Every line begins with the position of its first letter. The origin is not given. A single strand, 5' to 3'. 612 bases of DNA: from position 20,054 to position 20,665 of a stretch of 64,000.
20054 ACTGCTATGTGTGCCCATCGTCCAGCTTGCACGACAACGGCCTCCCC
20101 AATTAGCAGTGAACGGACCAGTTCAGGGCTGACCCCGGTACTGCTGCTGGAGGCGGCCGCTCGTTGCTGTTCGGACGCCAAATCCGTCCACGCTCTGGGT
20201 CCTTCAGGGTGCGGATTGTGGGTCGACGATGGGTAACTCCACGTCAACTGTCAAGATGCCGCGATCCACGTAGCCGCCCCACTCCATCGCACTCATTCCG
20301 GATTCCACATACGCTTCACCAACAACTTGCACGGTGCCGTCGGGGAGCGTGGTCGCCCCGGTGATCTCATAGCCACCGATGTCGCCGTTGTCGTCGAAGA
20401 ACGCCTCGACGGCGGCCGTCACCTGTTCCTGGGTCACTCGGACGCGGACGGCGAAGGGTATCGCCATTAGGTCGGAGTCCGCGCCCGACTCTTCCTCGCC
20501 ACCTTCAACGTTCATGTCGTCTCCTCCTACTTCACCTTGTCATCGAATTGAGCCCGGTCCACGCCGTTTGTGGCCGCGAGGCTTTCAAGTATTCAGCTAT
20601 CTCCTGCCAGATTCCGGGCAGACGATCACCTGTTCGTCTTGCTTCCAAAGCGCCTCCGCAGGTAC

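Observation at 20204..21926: Unrecognisable two-gene module (410-aa W-x-x-A-G-F repeat protein + 103-aa acidic protein) embedded between defence systems: candidate novel system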

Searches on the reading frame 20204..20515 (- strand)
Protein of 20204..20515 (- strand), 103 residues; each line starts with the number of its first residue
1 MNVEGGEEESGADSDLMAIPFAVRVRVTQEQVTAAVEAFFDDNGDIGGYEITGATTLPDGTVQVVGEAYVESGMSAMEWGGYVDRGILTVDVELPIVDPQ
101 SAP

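Call 3: search_protein_families(library=pfam, proteins=[window:20204-20515:-], max_evalue=0.1)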
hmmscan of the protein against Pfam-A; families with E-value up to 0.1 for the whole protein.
window:20204-20515:- (103 aa): 0 families

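Call 4: search_protein_families(library=padloc, proteins=[window:20204-20515:-], max_evalue=0.1)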
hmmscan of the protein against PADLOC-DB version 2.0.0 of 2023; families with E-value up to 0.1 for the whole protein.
window:20204-20515:- (103 aa): 0 families

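Call 5: search_protein_families(library=phrogs, proteins=[window:20204-20515:-], max_evalue=0.1)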
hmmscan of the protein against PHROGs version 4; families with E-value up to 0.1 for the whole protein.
window:20204-20515:- (103 aa): 0 families

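Call 6: search_protein_families(library=ncbifam, proteins=[window:20204-20515:-], max_evalue=0.1)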
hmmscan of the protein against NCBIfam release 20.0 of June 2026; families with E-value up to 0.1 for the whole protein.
window:20204-20515:- (103 aa): 1 family
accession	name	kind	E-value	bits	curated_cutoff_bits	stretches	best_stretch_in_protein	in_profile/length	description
NF011012.0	PRK14440.1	equivalog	0.056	13.6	103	1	54-73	35-54/90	acylphosphatase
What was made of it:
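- On DNA-mimic anti-restriction proteins (Ocr/ArdA), for B: No family hit (calls 3-6).
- Tried and rejected: A and B gave nothing in Pfam, PADLOC, PHROGs or NCBIfam (calls 3-6).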

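Call 8: find_homologous_proteins(query=window:20204-20515:-, max_evalue=0.01)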
Query window:20204-20515:- (103 aa): 3 proteins with E <= 0.01 among 8 candidates.
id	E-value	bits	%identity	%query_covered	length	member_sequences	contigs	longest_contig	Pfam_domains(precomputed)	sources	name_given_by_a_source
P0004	2.5e-59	215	100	100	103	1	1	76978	-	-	-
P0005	2.3e-39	151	74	93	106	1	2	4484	-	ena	-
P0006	3.9e-37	144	74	84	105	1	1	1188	-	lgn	-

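Call 11: find_encoding_contigs(protein=P0005, flank=10000)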
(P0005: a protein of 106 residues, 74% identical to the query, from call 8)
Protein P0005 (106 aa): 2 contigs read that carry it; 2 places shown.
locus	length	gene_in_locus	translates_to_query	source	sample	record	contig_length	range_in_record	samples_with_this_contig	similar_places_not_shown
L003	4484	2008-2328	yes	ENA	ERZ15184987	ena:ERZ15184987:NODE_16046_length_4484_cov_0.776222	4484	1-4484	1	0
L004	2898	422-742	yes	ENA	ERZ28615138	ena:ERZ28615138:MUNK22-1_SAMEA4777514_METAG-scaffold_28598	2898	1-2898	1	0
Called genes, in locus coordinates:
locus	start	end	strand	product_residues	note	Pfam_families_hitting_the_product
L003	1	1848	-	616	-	?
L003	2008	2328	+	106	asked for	-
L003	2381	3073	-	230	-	-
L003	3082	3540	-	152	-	-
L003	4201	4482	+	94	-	?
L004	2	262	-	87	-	?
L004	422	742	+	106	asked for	-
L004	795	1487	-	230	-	-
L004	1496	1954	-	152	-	-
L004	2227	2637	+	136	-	-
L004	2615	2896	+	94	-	?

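Call 12: find_encoding_contigs(protein=P0006, flank=10000)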
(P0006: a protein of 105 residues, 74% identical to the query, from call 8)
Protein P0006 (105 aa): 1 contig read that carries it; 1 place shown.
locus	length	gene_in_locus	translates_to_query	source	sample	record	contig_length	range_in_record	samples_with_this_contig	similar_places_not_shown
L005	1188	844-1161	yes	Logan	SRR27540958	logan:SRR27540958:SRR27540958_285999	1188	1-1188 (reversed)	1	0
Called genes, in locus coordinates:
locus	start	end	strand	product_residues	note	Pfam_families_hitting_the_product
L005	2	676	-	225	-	?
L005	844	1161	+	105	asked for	-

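Call 16: search_protein_families(library=pfam, proteins=[L003:1-1848:-, L003:2381-3073:-, L003:3082-3540:-, L005:2-676:-, L004:2227-2637:+], max_evalue=0.01)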
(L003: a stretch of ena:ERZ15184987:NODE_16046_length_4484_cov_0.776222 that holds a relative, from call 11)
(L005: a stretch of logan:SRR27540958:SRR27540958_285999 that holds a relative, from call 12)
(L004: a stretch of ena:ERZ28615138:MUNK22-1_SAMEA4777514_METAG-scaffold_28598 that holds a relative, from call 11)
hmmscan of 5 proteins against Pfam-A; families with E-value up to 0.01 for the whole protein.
L003:1-1848:- (616 aa): 5 families
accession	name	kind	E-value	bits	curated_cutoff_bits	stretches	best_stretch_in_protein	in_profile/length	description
PF04851.21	ResIII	-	1.5e-34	119.8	22.5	1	171-354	5-163/164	Type III restriction enzyme, res subunit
PF18766.7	SWI2_SNF2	-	2.5e-21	76.8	26.7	1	174-389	2-193/221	SWI2/SNF2 ATPase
PF00270.35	DEAD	-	5.3e-13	49.5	26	1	172-356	2-163/167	DEAD/DEAH box helicase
PF00271.37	Helicase_C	-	4.5e-07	30.5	23.5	1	461-562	13-109/110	Helicase conserved C-terminal domain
PF04313.20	HSDR_N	-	0.00061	20.1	25.1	0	53-121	125-193/198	Type I restriction enzyme R protein N terminus (HSDR_N)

L003:2381-3073:- (230 aa): 0 families

L003:3082-3540:- (152 aa): 0 families

L005:2-676:- (225 aa): 3 families
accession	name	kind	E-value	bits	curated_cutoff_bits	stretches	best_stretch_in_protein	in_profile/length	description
PF04851.21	ResIII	-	5.8e-11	43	22.5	1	171-225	5-59/164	Type III restriction enzyme, res subunit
PF04313.20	HSDR_N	-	1.1e-05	25.9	25.1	1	53-122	125-194/198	Type I restriction enzyme R protein N terminus (HSDR_N)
PF00270.35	DEAD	-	0.0063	16.7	26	1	172-215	2-40/167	DEAD/DEAH box helicase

L004:2227-2637:+ (136 aa): 0 families

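Call 17: search_protein_families(library=padloc, proteins=[L003:1-1848:-, L003:2381-3073:-, L003:3082-3540:-, L005:2-676:-], max_evalue=0.001)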
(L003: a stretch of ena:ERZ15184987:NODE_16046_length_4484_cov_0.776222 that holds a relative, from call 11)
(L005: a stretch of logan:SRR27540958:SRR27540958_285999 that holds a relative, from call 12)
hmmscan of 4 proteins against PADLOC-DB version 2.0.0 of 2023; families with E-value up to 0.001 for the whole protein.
L003:1-1848:- (616 aa): 16 families
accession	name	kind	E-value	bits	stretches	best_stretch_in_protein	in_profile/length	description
PDLC03042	REase_I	-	1e-40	137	1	130-565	410-833/1170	Type I restriction enzyme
PDLC03047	REase_I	-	2e-37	126.5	2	318-586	456-722/1107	Type I restriction enzyme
PDLC03049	REase_I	-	4.1e-31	105.8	1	174-563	172-525/807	Type I restriction enzyme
PDLC03048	REase_I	-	4.3e-18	62.8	1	194-393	274-440/976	Type I restriction enzyme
PDLC02707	PbeA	-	7e-16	55.9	1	168-561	251-616/672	PbeA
PDLC02704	PbeA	-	1.2e-09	35.2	1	160-380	247-452/682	PbeA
PDLC03597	REase_MTase_IIG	-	3.2e-09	32.9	1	170-239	168-237/1646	Type IIG restriction enzyme-methyltransferase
PDLC03658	mREase_IV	-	3.8e-08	29.5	1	317-365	334-387/953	Type IV methyl-directed restriction enzyme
PDLC03659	mREase_IV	-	3.9e-08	29.7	0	308-356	325-374/945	Type IV methyl-directed restriction enzyme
PDLC02706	PbeA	-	4.5e-07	26.8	1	189-373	285-461/722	PbeA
PDLC02703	PbeA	-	7.2e-07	26.2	1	159-277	240-351/626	PbeA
PDLC01439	typeIV_DinG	-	2.9e-05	20.9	1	171-238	17-78/575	CAS-IV-A; associated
PDLC04556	PDC-M27C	-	0.00017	18.1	1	176-328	42-203/892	-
PDLC03045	REase_I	-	0.00024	17.2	0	193-243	288-338/995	Type I restriction enzyme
PDLC03046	REase_I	-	0.00028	16.9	1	170-243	264-337/1025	Type I restriction enzyme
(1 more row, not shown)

L003:2381-3073:- (230 aa): 0 families

L003:3082-3540:- (152 aa): 0 families

L005:2-676:- (225 aa): 6 families
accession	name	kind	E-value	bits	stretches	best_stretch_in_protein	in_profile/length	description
PDLC03042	REase_I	-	8.6e-07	24.7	1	128-225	408-500/1170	Type I restriction enzyme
PDLC03047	REase_I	-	2.2e-06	23.7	1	11-225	201-399/1107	Type I restriction enzyme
PDLC02707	PbeA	-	5.4e-06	23.3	1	167-215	250-294/672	PbeA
PDLC02704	PbeA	-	7.4e-06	22.7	1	156-215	243-296/682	PbeA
PDLC03049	REase_I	-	8.4e-06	22.1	1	175-225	173-223/807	Type I restriction enzyme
PDLC03597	REase_MTase_IIG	-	0.00016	17.4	1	169-225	167-223/1646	Type IIG restriction enzyme-methyltransferase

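Call 24: find_related_loci(query=A2, collection=genome_contigs, flank=10000)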
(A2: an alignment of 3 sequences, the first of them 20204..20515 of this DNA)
Query A2 (103 aa) in genome_contigs; peptide patterns used: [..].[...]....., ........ (x = any residue, [..] = any of these).
182 stretches matched a pattern, but none encodes a relative of the query by tblastn (E <= 1e-3).

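Call 42: predict_structure(alignment_id=A2)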
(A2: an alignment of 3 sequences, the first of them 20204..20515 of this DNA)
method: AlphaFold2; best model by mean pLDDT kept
length: 103 residues; sequences in the alignment: 3
mean_pLDDT: 58.3   pTM: 0.48
mean pLDDT of the five models: 58.3, 54.5, 54.2, 50.7, 50.3
residues with pLDDT >= 90: 0; 70-90: 37; 50-70: 23; < 50: 43
segments of 3 or more residues with pLDDT < 50: 1-14, 75-103
pLDDT, mean of each block of 10 residues (from residue 1): 42 58 71 70 66 82 76 50 36 37 35
secondary structure, 60 per line:
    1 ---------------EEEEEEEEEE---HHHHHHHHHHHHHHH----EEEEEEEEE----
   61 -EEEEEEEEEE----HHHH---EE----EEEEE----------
elements in order: E16-25 H29-43 E48-56 E62-71 H76-79 E89-93
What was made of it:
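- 20204..20515 (-): Gene B, 103 aa: very acidic small protein with a variable acidic N-terminal tail and a conserved core (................). It is not a conserved partner of A. Model is beta-alpha-beta-beta-(alpha)-beta, pLDDT 58 (call 42).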

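Call 51: fold_search(model_id=the predicted structure, library=pdb)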
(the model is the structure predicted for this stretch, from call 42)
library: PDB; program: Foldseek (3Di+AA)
matches with E <= 10: 808; with E <= 0.001: 0
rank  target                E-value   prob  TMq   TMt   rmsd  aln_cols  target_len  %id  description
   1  6dzs_C                3.9e-02  0.94  0.39  0.13   5.3        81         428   20  Mycobacterial homoserine dehydrogenase ThrA in complex with NADP (released 2018-07-18)
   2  6dzs_B                4.1e-02  0.89  0.35  0.12   5.9        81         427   20  Mycobacterial homoserine dehydrogenase ThrA in complex with NADP (released 2018-07-18)
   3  2do4_MODEL_1_A        4.3e-02  0.91  0.41  0.41  11.7       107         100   12  Solution structure of the RNA binding domain of squamous cell carcinoma antigen recognized by T cells 3 (released 2007-04-17)
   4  5drk_A                6.1e-02  0.72  0.33  0.37   6.7        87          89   16  2.3 Angstrom Structure of CPII, a nitrogen regulatory PII-like protein from Thiomonas intermedia K12, bound to ADP, AM (released 2016-10-12)
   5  1ru2                  6.5e-02  0.72  0.35  0.28   5.5        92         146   18  CRYSTAL STRUCTURE OF A TERNARY COMPLEX OF E.COLI HPPK(V83G/DEL84-89) WITH MGAMPCPP AND 6-HYDROXYMETHYLPTERIN AT 1.48 ANG (released 2004-02-24)
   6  2cz4_B                6.9e-02  0.66  0.29  0.32   4.8        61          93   24  Crystal structure of a putative PII-like signaling protein (TTHA0516) from Thermus thermophilus HB8 (released 2006-01-10)
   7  2cz4_C                7.3e-02  0.72  0.31  0.33   4.4        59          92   22  Crystal structure of a putative PII-like signaling protein (TTHA0516) from Thermus thermophilus HB8 (released 2006-01-10)
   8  5ds7_A                7.3e-02  0.60  0.29  0.31   4.7        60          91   15  2.0 A Structure of CPII, a nitrogen regulatory PII-like protein from Thiomonas intermedia K12, bound AMP (released 2016-09-28)
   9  7r30_B                7.7e-02  0.72  0.32  0.32   4.9        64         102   16  Carbon regulatory PII-like protein SbtB from Synechocystis sp. 6803 in complex with ADP and AMP resulting from ADP soa (released 2023-02-15)
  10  2nzc_B                8.7e-02  0.95  0.41  0.48   5.5        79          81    8  The structure of uncharacterized protein TM1266 from Thermotoga maritima. (released 2006-12-19)
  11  6dzs_A                8.7e-02  0.84  0.38  0.13   5.2        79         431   14  Mycobacterial homoserine dehydrogenase ThrA in complex with NADP (released 2018-07-18)
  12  5d4n_B                9.7e-02  0.63  0.34  0.37   6.7        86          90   16  Structure of CPII bound to ADP, AMP and acetate, from Thiomonas intermedia K12 (released 2016-09-28)
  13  2cpj_MODEL_1_A        9.7e-02  0.51  0.31  0.32   9.7       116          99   15  Solution structure of the N-terminal RNA recognition motif of NonO (released 2005-11-19)
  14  3r2c_K                1.2e-01  0.84  0.39  0.46   4.7        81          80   11  Crystal Structure of Antitermination Factors NusB and NusE in complex with BoxA RNA (released 2011-06-22)
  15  2yy3_A                1.2e-01  0.82  0.42  0.45   4.4        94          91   15  Crystal Structure of translation elongation factor EF-1 beta from Pyrococcus horikoshii (released 2007-10-30)
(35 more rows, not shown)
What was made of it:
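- Closest known: Acidic DNA-mimic anti-restriction proteins. Different: B's model is ferredoxin-like (beta-alpha-beta-beta-alpha-beta), and its best Foldseek hits are generic ACT/PII/RRM folds at E >= 0.04 (calls 42, 51).
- Tried and rejected: I spent the second structure job on B (pLDDT 58, generic fold; calls 42, 51).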

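Call 70: find_related_loci(query=A2, collection=viral_contigs, flank=10000)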
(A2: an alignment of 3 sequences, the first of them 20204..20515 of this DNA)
Query A2 (103 aa) in viral_contigs; peptide patterns used: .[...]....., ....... (x = any residue, [..] = any of these).
278 stretches matched a pattern, but none encodes a relative of the query by tblastn (E <= 1e-3).

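Call 71: find_related_loci(query=A2, collection=metagenome_contigs, flank=10000)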
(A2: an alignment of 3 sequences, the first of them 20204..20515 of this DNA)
Query A2 (103 aa) in metagenome_contigs; peptide patterns used: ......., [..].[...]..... (x = any residue, [..] = any of these).
483 stretches matched a pattern, but none encodes a relative of the query by tblastn (E <= 1e-3).

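Call 102: search_dna_similar(query=window:20204-20515:-, collection=plasmids, mode=protein, max_evalue=0.01, max_rows=10)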
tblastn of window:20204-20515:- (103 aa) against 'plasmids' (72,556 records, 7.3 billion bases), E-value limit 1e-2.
No match.
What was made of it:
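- Closest known: Acidic DNA-mimic anti-restriction proteins. Different: It is not found in IMG/VR viral contigs or PLSDB plasmids (calls 70, 102).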
